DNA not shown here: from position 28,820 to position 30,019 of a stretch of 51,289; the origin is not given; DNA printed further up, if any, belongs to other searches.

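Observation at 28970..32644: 1224-aa single-chain fusion of GltD/NfnB/SudA-like and PyrK/NfnA/SudB-like modules behind an unassigned N-terminal domain of about 300 aa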

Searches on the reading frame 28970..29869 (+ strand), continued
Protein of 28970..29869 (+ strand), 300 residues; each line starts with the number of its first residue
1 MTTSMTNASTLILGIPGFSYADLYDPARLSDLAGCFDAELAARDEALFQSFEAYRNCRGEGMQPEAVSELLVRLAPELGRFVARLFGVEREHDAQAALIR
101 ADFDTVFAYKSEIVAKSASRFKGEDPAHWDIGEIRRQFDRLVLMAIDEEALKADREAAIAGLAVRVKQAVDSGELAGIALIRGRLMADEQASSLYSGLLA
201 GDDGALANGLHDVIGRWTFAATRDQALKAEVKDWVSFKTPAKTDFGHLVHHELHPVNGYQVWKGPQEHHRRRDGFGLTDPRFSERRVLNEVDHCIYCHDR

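Call 63: search_protein_families(library=ncbifam, proteins=[P0192, P0199, P0242, P0265, P0274, P0276, P0308, P0313], max_evalue=1e-40)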
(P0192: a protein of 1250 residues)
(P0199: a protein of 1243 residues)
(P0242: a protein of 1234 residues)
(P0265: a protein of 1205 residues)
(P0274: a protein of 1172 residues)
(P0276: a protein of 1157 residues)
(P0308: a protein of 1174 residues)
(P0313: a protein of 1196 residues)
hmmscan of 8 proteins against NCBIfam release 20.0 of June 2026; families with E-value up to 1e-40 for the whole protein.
P0192 (1250 aa): 1 family
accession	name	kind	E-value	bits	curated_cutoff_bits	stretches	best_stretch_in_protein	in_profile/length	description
NF005128.0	PRK06567.1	equivalog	1.3e-178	596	1072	1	293-776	208-685/1031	putative bifunctional glutamate synthase subunit beta/2-polyprenylphenol hydroxylase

P0199 (1243 aa): 2 families
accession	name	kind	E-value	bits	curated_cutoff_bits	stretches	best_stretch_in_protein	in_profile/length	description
NF005128.0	PRK06567.1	equivalog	2.1e-195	651.6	1072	1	33-776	16-693/1031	putative bifunctional glutamate synthase subunit beta/2-polyprenylphenol hydroxylase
NF009414.0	PRK12778.1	equivalog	8.9e-42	143.3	1103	0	919-1085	4-160/752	bifunctional dihydroorotate dehydrogenase B NAD binding subunit/NADPH-dependent glutamate synthase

P0242 (1234 aa): 1 family
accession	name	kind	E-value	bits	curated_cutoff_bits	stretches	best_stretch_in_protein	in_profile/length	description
NF005128.0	PRK06567.1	equivalog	2.7e-191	638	1072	1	52-842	42-766/1031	putative bifunctional glutamate synthase subunit beta/2-polyprenylphenol hydroxylase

P0265 (1205 aa): 2 families
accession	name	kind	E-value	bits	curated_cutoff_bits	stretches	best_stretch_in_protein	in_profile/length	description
NF005128.0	PRK06567.1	equivalog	2.9e-190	634.6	1072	1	271-1029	204-925/1031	putative bifunctional glutamate synthase subunit beta/2-polyprenylphenol hydroxylase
NF009414.0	PRK12778.1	equivalog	1.5e-41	142.5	1103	0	891-1058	3-160/752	bifunctional dihydroorotate dehydrogenase B NAD binding subunit/NADPH-dependent glutamate synthase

P0274 (1172 aa): 1 family
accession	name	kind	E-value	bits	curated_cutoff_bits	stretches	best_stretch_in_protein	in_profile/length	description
NF005128.0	PRK06567.1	equivalog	2.9e-162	541.9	1072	1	11-704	6-682/1031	putative bifunctional glutamate synthase subunit beta/2-polyprenylphenol hydroxylase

P0276 (1157 aa): 1 family
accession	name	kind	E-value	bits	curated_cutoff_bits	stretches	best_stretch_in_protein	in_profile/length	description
NF005128.0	PRK06567.1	equivalog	1.1e-190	636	1072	1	21-962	15-912/1031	putative bifunctional glutamate synthase subunit beta/2-polyprenylphenol hydroxylase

P0308 (1174 aa): 1 family
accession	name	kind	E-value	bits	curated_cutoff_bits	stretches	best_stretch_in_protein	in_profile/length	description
NF005128.0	PRK06567.1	equivalog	2.5e-161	538.8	1072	1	215-943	208-904/1031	putative bifunctional glutamate synthase subunit beta/2-polyprenylphenol hydroxylase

P0313 (1196 aa): 2 families
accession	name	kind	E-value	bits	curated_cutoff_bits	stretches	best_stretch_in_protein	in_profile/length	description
NF005128.0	PRK06567.1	equivalog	2.4e-175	585.2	1072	1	23-1044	14-925/1031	putative bifunctional glutamate synthase subunit beta/2-polyprenylphenol hydroxylase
NF009414.0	PRK12778.1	equivalog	4.2e-42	144.3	1103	0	906-1172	3-253/752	bifunctional dihydroorotate dehydrogenase B NAD binding subunit/NADPH-dependent glutamate synthase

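Call 65: search_protein_families(library=pfam, proteins=[L021:3323-5203:-, L013:2835-4013:+, L055:11455-12123:+, L041:5039-6373:+, L033:4236-5036:+, L033:2371-4263:+, L033:881-2407:+, L041:31-1104:+, L074:6804-7913:+], max_evalue=0.00001)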
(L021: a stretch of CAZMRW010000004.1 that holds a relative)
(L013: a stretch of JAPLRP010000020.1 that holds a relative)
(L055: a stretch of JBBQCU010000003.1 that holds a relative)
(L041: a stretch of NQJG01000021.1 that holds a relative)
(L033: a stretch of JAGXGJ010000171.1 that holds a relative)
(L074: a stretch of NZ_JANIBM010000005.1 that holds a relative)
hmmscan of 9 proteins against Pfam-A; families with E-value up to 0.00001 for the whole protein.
L021:3323-5203:- (626 aa): 5 families
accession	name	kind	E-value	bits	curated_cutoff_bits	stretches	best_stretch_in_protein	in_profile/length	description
PF00005.33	ABC_tran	-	1.1e-48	165.7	25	2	328-458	2-137/137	ABC transporter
PF12848.13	ABC_tran_Xtn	-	4.5e-28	97.6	25.9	1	216-293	1-78/85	ABC transporter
PF13304.12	AAA_21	-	1e-10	42.6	27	0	341-358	3-20/304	AAA domain, putative AbiEii toxin, Type IV TA system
PF02463.25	SMC_N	-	2.8e-10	40.4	40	0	429-497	136-209/220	RecF/RecN/SMC N terminal domain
PF13555.12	AAA_29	-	5e-07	29.8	27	0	16-43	12-39/61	P-loop containing region of AAA domain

L013:2835-4013:+ (393 aa): 2 families
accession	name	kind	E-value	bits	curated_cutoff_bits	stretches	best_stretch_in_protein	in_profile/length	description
PF00091.31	Tubulin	-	1.7e-49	169.2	33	1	22-180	2-188/190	Tubulin/FtsZ family, GTPase domain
PF12327.13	FtsZ_C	-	1.2e-29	102.9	27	1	230-323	1-94/95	FtsZ family, C-terminal domain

L055:11455-12123:+ (223 aa): 2 families
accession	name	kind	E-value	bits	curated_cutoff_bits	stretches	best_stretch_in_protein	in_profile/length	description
PF17775.7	YchJ_M-like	-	2.7e-28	99.1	22.7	1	93-188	1-99/99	YchJ, middle NTF2-like domain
PF02810.21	SEC-C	-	4.4e-13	49.3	20.4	2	205-221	2-18/19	SEC-C motif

L041:5039-6373:+ (445 aa): 4 families
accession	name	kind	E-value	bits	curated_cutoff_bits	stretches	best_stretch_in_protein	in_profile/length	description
PF14450.12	FtsA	-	2.8e-50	170.4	31.8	2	244-411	1-127/127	Cell division protein FtsA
PF02491.25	SHS2_FTSA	-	5.1e-33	113.7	25.4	1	122-199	1-79/79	SHS2 domain inserted in FTSA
PF06723.19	MreB_Mbl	-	5.2e-13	49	27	1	239-389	143-304/327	MreB/Mbl protein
PF06277.17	EutA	-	6.1e-07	29.1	27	1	237-308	139-211/475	Ethanolamine utilisation protein EutA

L033:4236-5036:+ (267 aa): 2 families
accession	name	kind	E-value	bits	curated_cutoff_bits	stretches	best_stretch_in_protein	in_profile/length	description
PF03799.20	FtsQ_DivIB_C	-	5.1e-21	76.1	21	1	123-236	1-114/114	Cell division protein FtsQ/DivIB, C-terminal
PF08478.15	POTRA_1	-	2.3e-13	50.7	23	1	50-118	1-68/69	POTRA domain, FtsQ-type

L033:2371-4263:+ (631 aa): 7 families
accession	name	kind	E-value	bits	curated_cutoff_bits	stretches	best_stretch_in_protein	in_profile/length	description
PF07478.18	Dala_Dala_lig_C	-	5.6e-53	179.9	24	1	442-626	9-203/204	D-ala D-ala ligase C-terminus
PF02873.21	MurB_C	-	4.8e-37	126.6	27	1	202-298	4-99/99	UDP-N-acetylenolpyruvoylglucosamine reductase, C-terminal domain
PF01820.27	Dala_Dala_lig_N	-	9.9e-20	71.7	34.6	2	384-417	88-121/121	D-ala D-ala ligase N-terminus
PF01565.28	FAD_binding_4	-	6.5e-15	55.5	26.4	1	47-162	13-135/139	FAD binding domain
PF02786.22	CPSase_L_D2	-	2.2e-09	37.6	19.8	1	449-597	25-178/211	Carbamoyl-phosphate synthase L chain, ATP binding domain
PF02222.28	ATP-grasp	-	5e-06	26.7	27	0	437-508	5-77/179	ATP-grasp domain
PF13535.11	ATP-grasp_4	-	6.6e-06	26.3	27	0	462-598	2-151/160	ATP-grasp domain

L033:881-2407:+ (509 aa): 3 families
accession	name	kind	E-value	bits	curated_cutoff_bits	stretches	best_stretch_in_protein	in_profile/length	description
PF01225.30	Mur_ligase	-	6.7e-30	103.7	21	1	38-135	1-93/95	Mur ligase family, catalytic domain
PF08245.18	Mur_ligase_M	-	6.8e-26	91.9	24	1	141-322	1-200/200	Mur ligase middle domain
PF02875.26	Mur_ligase_C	-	4.5e-20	73.2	28.4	1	344-479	1-127/127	Mur ligase, glutamate ligase domain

L041:31-1104:+ (358 aa): 3 families
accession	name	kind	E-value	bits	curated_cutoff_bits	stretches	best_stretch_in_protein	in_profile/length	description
PF04101.22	Glyco_tran_28_C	-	5.3e-43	147.4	22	1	183-328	2-143/166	Glycosyltransferase family 28 C-terminal domain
PF03033.26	Glyco_transf_28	-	1.1e-42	145.8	26.2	1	5-142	1-138/139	Glycosyltransferase family 28 N-terminal domain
PF13579.12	Glyco_trans_4_4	-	6.7e-07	30.2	29.7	1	19-141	7-119/158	Glycosyl transferase 4-like domain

L074:6804-7913:+ (370 aa): 2 families
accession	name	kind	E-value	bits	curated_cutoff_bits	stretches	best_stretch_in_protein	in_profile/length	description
PF02355.23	SecD_SecF_C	-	5.5e-66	222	20.5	1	175-350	12-186/189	Protein export membrane protein SecD/SecF, C-terminal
PF07549.19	Sec_GG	-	9.4e-10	38.1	20.3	1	90-117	1-28/28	SecD/SecF GG Motif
